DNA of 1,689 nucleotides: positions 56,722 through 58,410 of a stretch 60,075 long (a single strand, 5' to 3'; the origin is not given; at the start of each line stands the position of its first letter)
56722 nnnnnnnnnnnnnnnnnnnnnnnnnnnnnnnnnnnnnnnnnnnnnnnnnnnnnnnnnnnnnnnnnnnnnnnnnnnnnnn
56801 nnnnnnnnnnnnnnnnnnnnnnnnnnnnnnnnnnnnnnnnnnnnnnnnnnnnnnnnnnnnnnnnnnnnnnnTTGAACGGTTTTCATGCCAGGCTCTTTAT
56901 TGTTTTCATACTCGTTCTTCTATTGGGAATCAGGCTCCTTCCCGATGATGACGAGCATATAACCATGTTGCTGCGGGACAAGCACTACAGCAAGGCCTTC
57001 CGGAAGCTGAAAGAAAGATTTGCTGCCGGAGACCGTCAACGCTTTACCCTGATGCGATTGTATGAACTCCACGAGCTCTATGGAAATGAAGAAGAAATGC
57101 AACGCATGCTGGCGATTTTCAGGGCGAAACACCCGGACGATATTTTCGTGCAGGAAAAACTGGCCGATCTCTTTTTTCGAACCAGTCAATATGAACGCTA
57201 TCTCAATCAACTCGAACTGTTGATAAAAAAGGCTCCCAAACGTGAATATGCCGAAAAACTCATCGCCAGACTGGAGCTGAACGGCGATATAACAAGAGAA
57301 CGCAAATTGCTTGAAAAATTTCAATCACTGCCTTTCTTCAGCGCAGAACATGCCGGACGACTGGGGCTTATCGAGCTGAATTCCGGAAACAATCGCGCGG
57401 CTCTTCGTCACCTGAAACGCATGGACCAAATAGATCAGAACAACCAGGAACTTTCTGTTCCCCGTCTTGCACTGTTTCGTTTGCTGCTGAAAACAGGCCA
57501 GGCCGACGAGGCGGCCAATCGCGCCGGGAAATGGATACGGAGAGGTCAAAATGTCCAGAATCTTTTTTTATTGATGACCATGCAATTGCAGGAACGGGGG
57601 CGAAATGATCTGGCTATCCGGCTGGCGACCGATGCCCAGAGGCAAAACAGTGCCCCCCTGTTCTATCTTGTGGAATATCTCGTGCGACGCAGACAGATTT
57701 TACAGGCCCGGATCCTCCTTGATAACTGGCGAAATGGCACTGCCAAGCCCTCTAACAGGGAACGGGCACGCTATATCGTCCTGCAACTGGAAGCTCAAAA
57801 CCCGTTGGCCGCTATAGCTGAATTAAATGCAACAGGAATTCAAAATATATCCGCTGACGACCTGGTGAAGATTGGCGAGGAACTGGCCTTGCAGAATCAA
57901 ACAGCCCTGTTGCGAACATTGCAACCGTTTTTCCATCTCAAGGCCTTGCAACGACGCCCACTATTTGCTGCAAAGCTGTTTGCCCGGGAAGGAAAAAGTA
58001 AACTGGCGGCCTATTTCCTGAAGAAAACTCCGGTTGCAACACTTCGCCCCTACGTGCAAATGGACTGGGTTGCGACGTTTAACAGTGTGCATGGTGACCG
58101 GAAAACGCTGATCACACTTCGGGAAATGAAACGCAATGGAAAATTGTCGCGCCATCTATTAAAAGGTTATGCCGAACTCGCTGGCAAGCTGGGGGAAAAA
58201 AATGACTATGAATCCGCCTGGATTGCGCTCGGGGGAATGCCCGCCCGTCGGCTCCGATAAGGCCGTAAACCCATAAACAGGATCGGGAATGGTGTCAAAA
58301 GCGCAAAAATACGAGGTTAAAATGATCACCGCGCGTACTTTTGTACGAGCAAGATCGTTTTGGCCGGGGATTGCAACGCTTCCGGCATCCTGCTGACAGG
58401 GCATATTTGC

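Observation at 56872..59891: Export module replaced: short TPR protein plus an OPX/Wza-like protein with a coiled coil inserted into its SLBB domain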

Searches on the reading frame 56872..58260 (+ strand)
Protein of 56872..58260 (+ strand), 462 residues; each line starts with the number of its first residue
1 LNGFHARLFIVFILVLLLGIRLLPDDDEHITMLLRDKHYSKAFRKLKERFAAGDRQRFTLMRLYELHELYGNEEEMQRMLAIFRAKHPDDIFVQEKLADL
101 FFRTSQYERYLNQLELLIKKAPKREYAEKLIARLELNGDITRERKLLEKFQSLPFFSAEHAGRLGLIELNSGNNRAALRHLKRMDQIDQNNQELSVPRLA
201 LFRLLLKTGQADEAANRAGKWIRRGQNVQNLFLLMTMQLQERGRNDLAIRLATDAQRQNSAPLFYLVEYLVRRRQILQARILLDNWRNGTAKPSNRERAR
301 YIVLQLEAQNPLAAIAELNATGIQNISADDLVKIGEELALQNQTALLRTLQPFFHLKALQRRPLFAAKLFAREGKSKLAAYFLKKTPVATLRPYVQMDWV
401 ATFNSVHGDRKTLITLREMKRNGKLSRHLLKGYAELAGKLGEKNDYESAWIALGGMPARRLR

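Call 3: search_protein_families(library=pfam, proteins=[window:56872-58260:+], max_evalue=0.1)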
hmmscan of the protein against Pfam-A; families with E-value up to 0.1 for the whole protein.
window:56872-58260:+ (462 aa): 3 families
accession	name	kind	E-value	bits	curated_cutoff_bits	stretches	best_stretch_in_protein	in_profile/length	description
PF14559.12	TPR_19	-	5.2e-05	23.9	25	1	171-227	4-57/68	Tetratricopeptide repeat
PF13428.12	TPR_14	-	0.0051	17.8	23.5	0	61-100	5-44/44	Tetratricopeptide repeat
PF25064.1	ARM_TT21_5th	-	0.052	14.3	27.8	1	97-183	7-97/117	TT21 fifth ARM repeats domain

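Call 4: search_protein_families(library=ncbifam, proteins=[window:56872-58260:+], max_evalue=0.1)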
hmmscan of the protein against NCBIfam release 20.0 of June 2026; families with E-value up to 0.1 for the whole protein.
window:56872-58260:+ (462 aa): 2 families
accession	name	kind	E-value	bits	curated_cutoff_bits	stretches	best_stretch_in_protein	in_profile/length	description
TIGR02917.1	PEP_TPR_lipo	equivalog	1.3e-11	43.2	312.2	2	34-124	714-803/899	XrtA/PEP-CTERM system TPR-repeat protein PrsT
NF040959.1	MamA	equivalog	0.00058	19.3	200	0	137-251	50-161/204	magnetosome protein MamA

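Call 41: find_encoding_contigs(protein=window:56872-58260:+, flank=10000, max_places=6)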
Protein window:56872-58260:+ (462 aa): 2 contigs read that carry it; 2 places shown.
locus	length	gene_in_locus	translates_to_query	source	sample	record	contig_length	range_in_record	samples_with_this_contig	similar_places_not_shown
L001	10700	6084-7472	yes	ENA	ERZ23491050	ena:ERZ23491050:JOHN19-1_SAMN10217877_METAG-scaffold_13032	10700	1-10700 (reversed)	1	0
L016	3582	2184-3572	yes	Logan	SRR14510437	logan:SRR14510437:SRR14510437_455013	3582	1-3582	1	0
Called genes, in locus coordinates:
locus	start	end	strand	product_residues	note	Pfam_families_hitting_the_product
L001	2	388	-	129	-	?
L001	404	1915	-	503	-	PF11997:DUF3492, PF13439:Glyco_transf_4, PF13579:Glyco_trans_4_4 (weak), PF20706:GT4-conflict (weak), PF00534:Glycos_transf_1, PF13692:Glyco_trans_1_4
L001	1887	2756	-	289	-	-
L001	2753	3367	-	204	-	-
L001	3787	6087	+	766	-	-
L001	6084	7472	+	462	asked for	-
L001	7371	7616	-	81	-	-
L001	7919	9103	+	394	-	PF10531:SLBB (weak)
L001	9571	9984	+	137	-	-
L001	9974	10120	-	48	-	-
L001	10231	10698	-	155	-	?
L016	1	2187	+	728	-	?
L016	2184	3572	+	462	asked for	-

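Call 58: search_solved_structures(query=window:56872-58260:+, max_evalue=10)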
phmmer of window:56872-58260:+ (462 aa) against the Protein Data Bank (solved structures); distinct sequences matched with E-value up to 10: 3.
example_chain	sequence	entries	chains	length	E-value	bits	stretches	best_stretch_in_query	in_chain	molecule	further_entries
3msq_A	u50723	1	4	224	0.16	14.2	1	318-407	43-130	Putative ubiquinone biosynthesis protein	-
9fa0_B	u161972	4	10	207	0.57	12.3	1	39-132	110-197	ScoC | HTH-type transcriptional regulator Hpr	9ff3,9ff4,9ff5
7aih_BA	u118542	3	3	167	1.6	10.8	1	292-342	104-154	mL94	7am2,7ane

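Call 59: find_homologous_proteins(query=window:56872-58260:+, max_evalue=0.001)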
Query window:56872-58260:+ (462 aa): 3 proteins with E <= 0.001 among 8000 candidates.
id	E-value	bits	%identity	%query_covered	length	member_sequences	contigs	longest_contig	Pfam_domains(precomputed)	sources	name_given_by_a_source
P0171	1.5e-297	1004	100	100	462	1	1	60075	-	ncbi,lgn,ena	-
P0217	8.7e-119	415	46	98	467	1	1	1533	PF14559.13,PF13432.13,PF13428.13,PF13174.13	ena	-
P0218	1.6e-92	329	57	63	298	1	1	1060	PF14559.13,PF13428.13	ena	-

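Call 69: predict_structure(alignment_id=A4)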
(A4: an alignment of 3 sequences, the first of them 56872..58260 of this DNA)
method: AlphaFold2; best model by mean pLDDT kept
length: 462 residues; sequences in the alignment: 3
mean_pLDDT: 85.3   pTM: 0.67
mean pLDDT of the five models: 85.3, 84.3, 83.7, 80.7, 65.8
residues with pLDDT >= 90: 142; 70-90: 285; 50-70: 29; < 50: 6
segments of 3 or more residues with pLDDT < 50: 458-462
pLDDT, mean of each block of 10 residues (from residue 1): 64 74 66 85 87 82 88 88 86 91 89 89 87 86 90 88 93 94 84 83 93 90 65 89 89 83 90 90 89 89 93 90 90 89 83 89 90 87 85 81 90 90 83 86 86 62 37
secondary structure, 60 per line:
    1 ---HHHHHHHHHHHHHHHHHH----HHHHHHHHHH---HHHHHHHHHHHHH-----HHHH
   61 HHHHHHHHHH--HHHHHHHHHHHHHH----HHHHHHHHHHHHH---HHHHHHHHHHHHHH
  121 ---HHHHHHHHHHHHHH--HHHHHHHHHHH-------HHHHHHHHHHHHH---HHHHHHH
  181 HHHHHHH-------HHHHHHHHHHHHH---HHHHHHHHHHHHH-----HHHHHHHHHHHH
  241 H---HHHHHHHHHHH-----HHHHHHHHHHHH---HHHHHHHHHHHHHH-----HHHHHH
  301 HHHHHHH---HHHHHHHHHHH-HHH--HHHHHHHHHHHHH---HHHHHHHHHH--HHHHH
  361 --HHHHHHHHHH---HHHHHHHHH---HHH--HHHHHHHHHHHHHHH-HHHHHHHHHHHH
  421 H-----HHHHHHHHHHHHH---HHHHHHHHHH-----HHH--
elements in order: H4-21 H26-35 H39-51 H57-70 H73-86 H91-103 H107-120 H124-137 H140-150 H158-170 H174-187 H195-207 H211-223 H229-241 H245-255 H261-272 H276-289 H295-307 H311-321 H328-340 H344-353 H356-360 H363-372 H376-384 H393-407 H409-421 H427-439 H443-452

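Call 71: fold_search(model_id=the predicted structure, library=pdb)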
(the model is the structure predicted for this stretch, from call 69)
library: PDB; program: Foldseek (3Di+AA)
matches with E <= 10: 1732; with E <= 0.001: 232
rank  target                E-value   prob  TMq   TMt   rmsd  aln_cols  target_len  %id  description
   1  6vbv_4                2.2e-07  1.00  0.29  0.34  14.2       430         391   15  Structure of the bovine BBSome:ARL6:GTP complex (released 2020-01-29)
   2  9rtt_Q                2.7e-07  1.00  0.33  0.19  16.0       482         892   11  Activated Elongation Complex with IWS1 and ELOF1 (released 2025-09-03)
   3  6voa_E                2.9e-07  1.00  0.29  0.34  14.1       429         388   15  Cryo-EM structure of the BBSome-ARL6 complex (released 2020-06-24)
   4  1w3b_A                6.7e-07  1.00  0.37  0.42  11.7       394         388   17  The superhelical TPR domain of O-linked GlcNAc transferase reveals structural similarities to importin alpha. (released 2004-09-09)
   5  1w3b_B                9.9e-07  1.00  0.32  0.38  13.0       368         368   18  The superhelical TPR domain of O-linked GlcNAc transferase reveals structural similarities to importin alpha. (released 2004-09-09)
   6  7yeh_A                1.1e-06  1.00  0.34  0.19  16.1       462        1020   12  Cryo-EM structure of human OGT-OGA complex (released 2023-07-12)
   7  7rdr_A                1.2e-06  1.00  0.12  0.12  21.2       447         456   18  Circular tandem repeat protein with novel repeat topology and enhanced subunit contact surfaces (released 2021-09-01)
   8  7yea_A                1.4e-06  1.00  0.32  0.18  16.8       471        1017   13  Human O-GlcNAc transferase Dimer (released 2023-07-12)
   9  9gj6_B                1.6e-06  1.00  0.36  0.23  17.7       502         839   12  Human 80S ribosome in complex with NatA in proximal and distal position (released 2026-02-18)
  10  8ro2_J                1.6e-06  1.00  0.33  0.29  19.6       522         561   12  Integrative Structure of the human intron lariat Spliceosome (ILS'') (released 2024-09-18)
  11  9hvq_Q                1.7e-06  1.00  0.34  0.20  16.7       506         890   12  Structure of the transcribing Pol II-DSIF-PAF-SPT6-RECQL5 complex (released 2025-07-16)
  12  9qhb                  1.8e-06  1.00  0.33  0.49  10.1       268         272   13  Crystal structure of 16-repeat CTPR protein with eliminated coordination sites (released 2025-10-22)
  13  7y4i_A                2.0e-06  1.00  0.30  0.20  14.5       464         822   11  Crystal structure of SPINDLY in complex with GDP (released 2022-12-07)
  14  8ro0_J                2.1e-06  1.00  0.31  0.26  19.6       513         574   10  Structure of the C. elegans Intron Lariat Spliceosome primed for disassembly (ILS') (released 2024-08-07)
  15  5nnr_A                2.8e-06  1.00  0.34  0.26  18.6       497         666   10  Structure of Naa15/Naa10 bound to HypK-THB (released 2017-06-14)
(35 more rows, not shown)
